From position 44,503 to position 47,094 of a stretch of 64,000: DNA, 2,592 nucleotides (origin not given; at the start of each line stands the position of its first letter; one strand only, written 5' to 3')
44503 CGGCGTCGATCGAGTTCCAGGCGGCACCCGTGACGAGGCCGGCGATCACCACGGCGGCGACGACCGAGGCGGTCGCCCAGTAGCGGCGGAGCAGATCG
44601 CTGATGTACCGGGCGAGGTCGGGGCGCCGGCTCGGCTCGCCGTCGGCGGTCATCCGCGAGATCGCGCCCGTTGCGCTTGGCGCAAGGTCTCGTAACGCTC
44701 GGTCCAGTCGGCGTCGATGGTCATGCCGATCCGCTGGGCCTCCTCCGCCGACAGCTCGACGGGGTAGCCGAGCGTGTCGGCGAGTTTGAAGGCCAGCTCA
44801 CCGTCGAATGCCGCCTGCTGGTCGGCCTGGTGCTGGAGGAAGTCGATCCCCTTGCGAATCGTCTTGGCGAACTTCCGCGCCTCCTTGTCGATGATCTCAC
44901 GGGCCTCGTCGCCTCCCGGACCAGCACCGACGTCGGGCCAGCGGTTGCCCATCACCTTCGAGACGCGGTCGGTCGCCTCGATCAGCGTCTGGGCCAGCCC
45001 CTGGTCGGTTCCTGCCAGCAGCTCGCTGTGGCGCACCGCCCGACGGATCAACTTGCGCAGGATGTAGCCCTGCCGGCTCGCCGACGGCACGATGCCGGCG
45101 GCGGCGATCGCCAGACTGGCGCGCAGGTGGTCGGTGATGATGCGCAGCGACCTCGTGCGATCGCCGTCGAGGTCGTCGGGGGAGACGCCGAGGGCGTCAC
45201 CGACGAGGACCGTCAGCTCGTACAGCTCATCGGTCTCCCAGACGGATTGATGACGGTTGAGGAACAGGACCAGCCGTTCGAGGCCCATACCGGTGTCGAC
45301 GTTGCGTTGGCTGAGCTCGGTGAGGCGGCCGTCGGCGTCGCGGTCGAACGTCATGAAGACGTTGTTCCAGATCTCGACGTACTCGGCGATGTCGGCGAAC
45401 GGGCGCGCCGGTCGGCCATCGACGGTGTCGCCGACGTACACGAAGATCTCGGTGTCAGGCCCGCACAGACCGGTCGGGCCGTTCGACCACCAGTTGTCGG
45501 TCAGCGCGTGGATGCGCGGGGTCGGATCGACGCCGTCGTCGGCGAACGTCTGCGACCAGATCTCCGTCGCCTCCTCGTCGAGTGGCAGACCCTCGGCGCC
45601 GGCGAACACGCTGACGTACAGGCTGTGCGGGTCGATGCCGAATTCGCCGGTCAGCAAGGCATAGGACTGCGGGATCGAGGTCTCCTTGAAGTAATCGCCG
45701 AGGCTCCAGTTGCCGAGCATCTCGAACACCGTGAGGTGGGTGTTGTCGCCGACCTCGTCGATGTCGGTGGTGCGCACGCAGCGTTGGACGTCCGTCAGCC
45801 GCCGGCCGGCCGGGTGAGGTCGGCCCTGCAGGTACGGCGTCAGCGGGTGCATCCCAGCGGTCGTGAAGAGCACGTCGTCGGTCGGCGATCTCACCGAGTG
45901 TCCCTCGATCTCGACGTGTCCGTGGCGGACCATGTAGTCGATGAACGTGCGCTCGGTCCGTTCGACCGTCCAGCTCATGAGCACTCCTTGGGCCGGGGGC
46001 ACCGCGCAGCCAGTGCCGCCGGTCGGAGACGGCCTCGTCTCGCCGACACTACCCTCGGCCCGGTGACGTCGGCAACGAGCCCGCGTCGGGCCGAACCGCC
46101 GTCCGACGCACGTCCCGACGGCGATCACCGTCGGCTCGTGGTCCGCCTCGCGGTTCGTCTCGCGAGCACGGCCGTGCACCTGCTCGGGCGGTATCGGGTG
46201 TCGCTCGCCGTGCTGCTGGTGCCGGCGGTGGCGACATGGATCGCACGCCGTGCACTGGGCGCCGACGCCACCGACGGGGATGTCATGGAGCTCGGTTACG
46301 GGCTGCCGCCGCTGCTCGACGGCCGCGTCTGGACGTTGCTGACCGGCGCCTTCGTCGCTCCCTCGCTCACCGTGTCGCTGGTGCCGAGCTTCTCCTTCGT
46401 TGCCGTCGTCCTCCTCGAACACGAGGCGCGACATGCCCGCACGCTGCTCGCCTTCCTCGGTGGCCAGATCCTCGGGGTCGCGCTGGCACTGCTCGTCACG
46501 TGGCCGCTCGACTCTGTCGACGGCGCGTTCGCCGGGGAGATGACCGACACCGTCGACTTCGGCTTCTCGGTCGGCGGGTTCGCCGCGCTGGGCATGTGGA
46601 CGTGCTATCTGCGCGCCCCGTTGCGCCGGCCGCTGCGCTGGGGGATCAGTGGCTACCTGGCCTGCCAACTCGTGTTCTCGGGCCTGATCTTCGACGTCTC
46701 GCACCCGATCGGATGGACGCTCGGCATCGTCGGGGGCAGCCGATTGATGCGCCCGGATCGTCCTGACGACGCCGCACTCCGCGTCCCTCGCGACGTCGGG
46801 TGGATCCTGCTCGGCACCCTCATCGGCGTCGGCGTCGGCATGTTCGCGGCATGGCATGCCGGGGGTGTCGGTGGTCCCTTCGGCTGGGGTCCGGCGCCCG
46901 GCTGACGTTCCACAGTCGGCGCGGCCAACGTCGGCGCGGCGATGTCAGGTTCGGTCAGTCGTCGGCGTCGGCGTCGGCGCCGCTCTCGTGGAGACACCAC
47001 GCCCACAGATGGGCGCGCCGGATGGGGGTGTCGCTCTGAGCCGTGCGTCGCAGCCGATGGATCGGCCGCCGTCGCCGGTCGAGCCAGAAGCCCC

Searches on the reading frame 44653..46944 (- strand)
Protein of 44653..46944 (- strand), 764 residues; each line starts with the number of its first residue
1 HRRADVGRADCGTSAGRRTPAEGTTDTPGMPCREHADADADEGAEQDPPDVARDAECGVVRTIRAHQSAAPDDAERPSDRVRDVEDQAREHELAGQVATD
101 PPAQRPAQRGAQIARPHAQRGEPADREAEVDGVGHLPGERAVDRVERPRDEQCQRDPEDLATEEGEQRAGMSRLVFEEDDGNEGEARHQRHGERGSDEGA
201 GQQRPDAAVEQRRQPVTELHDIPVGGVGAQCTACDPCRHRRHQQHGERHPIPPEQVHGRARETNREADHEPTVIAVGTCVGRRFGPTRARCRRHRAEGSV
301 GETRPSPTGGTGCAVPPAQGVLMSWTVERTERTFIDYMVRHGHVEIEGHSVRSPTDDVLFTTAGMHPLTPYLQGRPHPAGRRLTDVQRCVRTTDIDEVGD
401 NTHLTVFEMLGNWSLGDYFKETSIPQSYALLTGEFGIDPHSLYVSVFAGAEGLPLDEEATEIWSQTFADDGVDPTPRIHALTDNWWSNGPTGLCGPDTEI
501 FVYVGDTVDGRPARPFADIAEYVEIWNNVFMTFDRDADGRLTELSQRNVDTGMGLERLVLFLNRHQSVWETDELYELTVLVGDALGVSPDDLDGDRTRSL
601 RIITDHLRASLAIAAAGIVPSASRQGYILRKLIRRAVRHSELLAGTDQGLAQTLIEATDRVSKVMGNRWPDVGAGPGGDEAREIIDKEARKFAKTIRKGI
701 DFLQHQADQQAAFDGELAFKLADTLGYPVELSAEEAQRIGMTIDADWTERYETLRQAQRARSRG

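Call 75: search_protein_families(library=pfam, proteins=[window:44653-46944:-], max_evalue=0.00001)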
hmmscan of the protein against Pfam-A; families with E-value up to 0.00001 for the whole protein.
window:44653-46944:- (764 aa): 1 family
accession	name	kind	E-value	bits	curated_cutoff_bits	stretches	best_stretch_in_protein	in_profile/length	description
PF01411.24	tRNA-synt_2c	-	8.2e-96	322.1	30.3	1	332-763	4-429/552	tRNA synthetases class II (A)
